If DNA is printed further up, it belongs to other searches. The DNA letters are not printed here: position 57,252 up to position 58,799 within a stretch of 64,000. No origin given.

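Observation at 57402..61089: Novel ~131-aa helical domain present as a recent in-frame triplication (393-bp DNA repeats, ~85% id) in one secreted protein and once at the N-terminus of the adjacent glycoside hydrolase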

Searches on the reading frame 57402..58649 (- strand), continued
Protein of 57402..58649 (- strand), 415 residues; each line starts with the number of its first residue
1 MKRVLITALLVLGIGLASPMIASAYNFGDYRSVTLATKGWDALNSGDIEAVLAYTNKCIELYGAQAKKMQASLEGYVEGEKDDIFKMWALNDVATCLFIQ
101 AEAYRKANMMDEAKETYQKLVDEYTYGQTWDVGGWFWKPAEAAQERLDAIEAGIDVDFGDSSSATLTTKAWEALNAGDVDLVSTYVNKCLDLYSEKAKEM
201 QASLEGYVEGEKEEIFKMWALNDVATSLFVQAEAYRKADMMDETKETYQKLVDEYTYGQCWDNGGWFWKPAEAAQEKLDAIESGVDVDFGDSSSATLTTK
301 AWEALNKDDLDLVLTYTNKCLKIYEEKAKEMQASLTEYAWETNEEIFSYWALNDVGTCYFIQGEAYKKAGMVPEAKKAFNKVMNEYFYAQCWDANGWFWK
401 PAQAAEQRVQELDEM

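Call 33: find_encoding_contigs(protein=P0047, flank=6000, max_places=1)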
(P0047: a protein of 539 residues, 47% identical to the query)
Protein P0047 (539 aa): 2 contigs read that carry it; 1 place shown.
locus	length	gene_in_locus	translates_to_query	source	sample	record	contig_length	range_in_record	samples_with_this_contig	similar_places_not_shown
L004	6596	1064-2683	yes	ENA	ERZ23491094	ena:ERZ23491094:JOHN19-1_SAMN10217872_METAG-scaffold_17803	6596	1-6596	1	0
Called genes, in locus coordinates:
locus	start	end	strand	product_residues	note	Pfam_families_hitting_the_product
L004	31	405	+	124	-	-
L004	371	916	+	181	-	PF00515:TPR_1 (faint), PF07719:TPR_2 (faint), PF13174:TPR_6 (faint), PF13181:TPR_8 (faint), PF13424:TPR_12 (faint)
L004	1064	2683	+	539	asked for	PF13424:TPR_12 (faint), PF00515:TPR_1 (faint), PF07719:TPR_2 (faint), PF13181:TPR_8 (faint), PF13428:TPR_14 (faint), PF14559:TPR_19 (faint), PF13174:TPR_6 (faint), PF13176:TPR_7 (faint), +2 more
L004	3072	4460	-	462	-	PF00860:Xan_ur_permease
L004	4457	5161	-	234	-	-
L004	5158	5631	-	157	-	PF13690:CheX, PF04509:CheC (weak)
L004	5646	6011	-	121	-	PF00072:Response_reg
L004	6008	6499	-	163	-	PF07238:PilZ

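Call 50: find_encoding_contigs(protein=P0001, flank=10000, max_places=1)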
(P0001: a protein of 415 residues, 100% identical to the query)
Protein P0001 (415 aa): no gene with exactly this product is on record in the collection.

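Call 51: search_solved_structures(query=L001:1524-4220:+, max_evalue=0.00001)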
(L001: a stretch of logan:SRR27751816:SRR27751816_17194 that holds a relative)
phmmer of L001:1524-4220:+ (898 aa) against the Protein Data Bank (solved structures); distinct sequences matched with E-value up to 0.00001: 16.
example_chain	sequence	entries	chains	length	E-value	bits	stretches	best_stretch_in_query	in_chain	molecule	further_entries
6ggy_A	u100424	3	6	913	3.6e-267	892.2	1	6-886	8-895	Laminaribiose phosphorylase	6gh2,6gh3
8rf9_A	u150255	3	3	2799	1.1e-21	80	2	608-844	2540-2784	Cyclic beta 1-2 glucan synthetase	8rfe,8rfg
8rf0_A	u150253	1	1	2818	1.1e-21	79.9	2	608-844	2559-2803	Cyclic beta-(1,2)-glucan synthase NdvB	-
8bou_A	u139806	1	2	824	8.1e-16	60.5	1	111-447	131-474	N,N'-diacetylchitobiose phosphorylase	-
8ho9_A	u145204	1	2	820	3.5e-15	58.4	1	113-450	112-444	Cellobiose phosphorylase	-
8hob_A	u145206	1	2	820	4.6e-15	58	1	113-450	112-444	Cellobiose phosphorylase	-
4zle_A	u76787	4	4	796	5.9e-15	57.6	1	638-844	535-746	Putative b-glycan phosphorylase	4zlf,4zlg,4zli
8ho7_A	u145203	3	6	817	2e-14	55.9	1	202-450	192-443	Cellobiose phosphorylase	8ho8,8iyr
3qde_A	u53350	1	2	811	2.2e-14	55.7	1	202-450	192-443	Cellobiose phosphorylase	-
3rrs_A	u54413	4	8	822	2.5e-12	48.9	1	113-447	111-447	Cellobiose phosphorylase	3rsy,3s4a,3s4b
2cqs_A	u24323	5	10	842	2.6e-12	48.9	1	113-446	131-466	Cellobiose Phosphorylase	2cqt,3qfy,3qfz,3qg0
3s4c_A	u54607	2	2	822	2.8e-12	48.8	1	113-447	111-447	Lactose Phosphorylase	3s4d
3act_A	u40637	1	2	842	1.5e-11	46.4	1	113-446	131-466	Cellobiose Phosphorylase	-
3afj_A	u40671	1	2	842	1.6e-11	46.3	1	113-447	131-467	Cellobiose Phosphorylase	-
3acs_A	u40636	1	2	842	3.1e-11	45.3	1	113-447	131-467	Cellobiose Phosphorylase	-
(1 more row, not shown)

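Call 53: find_encoding_contigs(protein=P0003, flank=10000, max_places=1)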
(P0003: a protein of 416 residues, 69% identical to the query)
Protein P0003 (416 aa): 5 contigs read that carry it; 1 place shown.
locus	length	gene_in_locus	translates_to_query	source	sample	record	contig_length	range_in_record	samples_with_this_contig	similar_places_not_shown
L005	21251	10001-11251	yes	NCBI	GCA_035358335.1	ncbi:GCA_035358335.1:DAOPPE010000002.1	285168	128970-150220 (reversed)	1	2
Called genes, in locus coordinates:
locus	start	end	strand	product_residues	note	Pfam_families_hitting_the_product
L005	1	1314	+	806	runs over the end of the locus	PF06165:GH94_b-supersand, PF17167:Glyco_hydro_94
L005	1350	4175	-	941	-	-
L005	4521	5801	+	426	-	PF01547:SBP_bac_1, PF13416:SBP_bac_8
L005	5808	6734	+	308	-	PF00528:BPD_transp_1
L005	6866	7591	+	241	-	PF00528:BPD_transp_1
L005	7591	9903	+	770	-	PF13174:TPR_6 (faint), PF02836:Glyco_hydro_2_C, PF03198:Glyco_hydro_72 (faint), PF26410:GH5_mannosidase (weak)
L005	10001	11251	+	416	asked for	PF04708:Pox_F16 (faint), PF13424:TPR_12 (faint), PF00515:TPR_1 (faint), PF07719:TPR_2 (faint), PF13181:TPR_8 (faint), PF15948:DUF4756 (faint), PF13174:TPR_6 (weak)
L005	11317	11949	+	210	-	-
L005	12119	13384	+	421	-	-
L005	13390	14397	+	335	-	PF00356:LacI, PF00532:Peripla_BP_1, PF13407:Peripla_BP_4, PF13377:Peripla_BP_3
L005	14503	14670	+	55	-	-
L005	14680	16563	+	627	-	PF01134:GIDA, PF12831:FAD_oxidored, PF21680:GIDA_C_1st, PF13932:SAM_GIDA_C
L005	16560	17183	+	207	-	PF02581:TMP-TENI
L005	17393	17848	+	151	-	PF02675:AdoMet_dc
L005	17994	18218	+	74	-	-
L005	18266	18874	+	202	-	-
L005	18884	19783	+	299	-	PF00857:Isochorismatase (weak)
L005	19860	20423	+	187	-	PF04542:Sigma70_r2, PF08281:Sigma70_r4_2, PF04545:Sigma70_r4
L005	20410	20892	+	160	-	PF13490:zf-HC2 (weak)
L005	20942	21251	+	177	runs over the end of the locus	PF13801:Metal_resist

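Call 54: search_protein_families(library=pfam, proteins=[L003:12594-14093:+, L003:14090-14683:+, L003:2590-4023:+, L003:1872-2546:+, L003:5708-7096:+, L005:1350-4175:-], max_evalue=0.1)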
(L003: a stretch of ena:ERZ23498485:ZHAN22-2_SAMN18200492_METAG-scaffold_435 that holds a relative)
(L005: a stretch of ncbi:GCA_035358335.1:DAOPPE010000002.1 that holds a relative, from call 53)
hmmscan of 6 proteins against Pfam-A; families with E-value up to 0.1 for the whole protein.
L003:12594-14093:+ (499 aa): 1 family
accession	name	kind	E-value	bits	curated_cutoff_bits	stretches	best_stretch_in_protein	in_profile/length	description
PF17140.10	DUF5113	-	0.066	13.6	27.1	1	395-426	13-44/161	Domain of unknown function (DUF5113)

L003:14090-14683:+ (197 aa): 0 families

L003:2590-4023:+ (477 aa): 1 family
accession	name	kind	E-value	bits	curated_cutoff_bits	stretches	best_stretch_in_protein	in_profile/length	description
PF20064.4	DUF6463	-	0.061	13.6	26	0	360-390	45-75/119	Family of unknown function (DUF6463)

L003:1872-2546:+ (224 aa): 1 family
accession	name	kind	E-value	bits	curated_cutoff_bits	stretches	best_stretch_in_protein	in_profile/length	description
PF21582.3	CBM30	-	0.0042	17.5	27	1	92-171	33-109/170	Carbohydrate binding domain 30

L003:5708-7096:+ (462 aa): 16 families
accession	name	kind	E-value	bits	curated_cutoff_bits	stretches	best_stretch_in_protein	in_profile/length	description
PF07719.23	TPR_2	-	4.2e-12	45.6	27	2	259-286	2-29/34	Tetratricopeptide repeat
PF13174.12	TPR_6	-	4.7e-12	46.2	26.3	1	260-288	2-30/33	Tetratricopeptide repeat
PF13424.12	TPR_12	-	4.9e-11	43.1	30.1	1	256-286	43-73/77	Tetratricopeptide repeat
PF13428.12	TPR_14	-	7.6e-07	29.6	23.5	0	262-288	5-31/44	Tetratricopeptide repeat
PF13432.12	TPR_16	-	1.1e-06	29.4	32.7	0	389-416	35-62/65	Tetratricopeptide repeat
PF00515.34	TPR_1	-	1.5e-05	25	27.8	1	387-412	3-28/34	Tetratricopeptide repeat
PF13374.12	TPR_10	-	1.7e-05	25.1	27.5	0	140-160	11-31/42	Tetratricopeptide repeat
PF13181.12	TPR_8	-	4.9e-05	23.6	25.7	1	387-413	3-29/34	Tetratricopeptide repeat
PF13414.12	TPR_11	-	0.00029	20.9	26.8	1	392-413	1-22/42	TPR repeat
PF13176.12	TPR_7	-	0.0015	18.9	27.9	0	396-412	10-26/36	Tetratricopeptide repeat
PF01535.26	PPR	-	0.0018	18.8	25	0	141-160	10-29/31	PPR repeat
PF14559.12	TPR_19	-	0.0089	16.8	25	0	140-159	34-53/68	Tetratricopeptide repeat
PF25058.1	ARM_TT21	-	0.017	15.6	27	0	128-162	54-88/155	Tetratricopeptide repeat protein 21 ARM repeat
PF14145.11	YrhK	-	0.053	13.8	26.1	0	237-269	21-46/58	YrhK-like protein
PF01198.24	Ribosomal_L31e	-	0.062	14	25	0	73-109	6-42/82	Ribosomal protein L31e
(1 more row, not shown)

L005:1350-4175:- (941 aa): 3 families
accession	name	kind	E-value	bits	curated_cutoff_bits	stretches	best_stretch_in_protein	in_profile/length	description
PF14559.12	TPR_19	-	0.0015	19.3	25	1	19-47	1-29/68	Tetratricopeptide repeat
PF07719.23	TPR_2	-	0.0016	18.9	27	1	15-42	7-34/34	Tetratricopeptide repeat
PF13428.12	TPR_14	-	0.024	15.7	23.5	1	15-49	7-41/44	Tetratricopeptide repeat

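Call 55: search_solved_structures(query=L003:12594-14093:+, max_evalue=1)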
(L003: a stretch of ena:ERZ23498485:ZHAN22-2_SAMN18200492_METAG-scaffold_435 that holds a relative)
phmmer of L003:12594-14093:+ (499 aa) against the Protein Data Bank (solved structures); distinct sequences matched with E-value up to 1: 2.
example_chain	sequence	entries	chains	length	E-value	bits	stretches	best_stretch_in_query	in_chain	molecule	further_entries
7pcr_A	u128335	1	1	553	0.32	13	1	123-180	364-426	Ribonuclease J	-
8cgl_A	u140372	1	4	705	0.48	12.4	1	123-180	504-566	Ribonuclease J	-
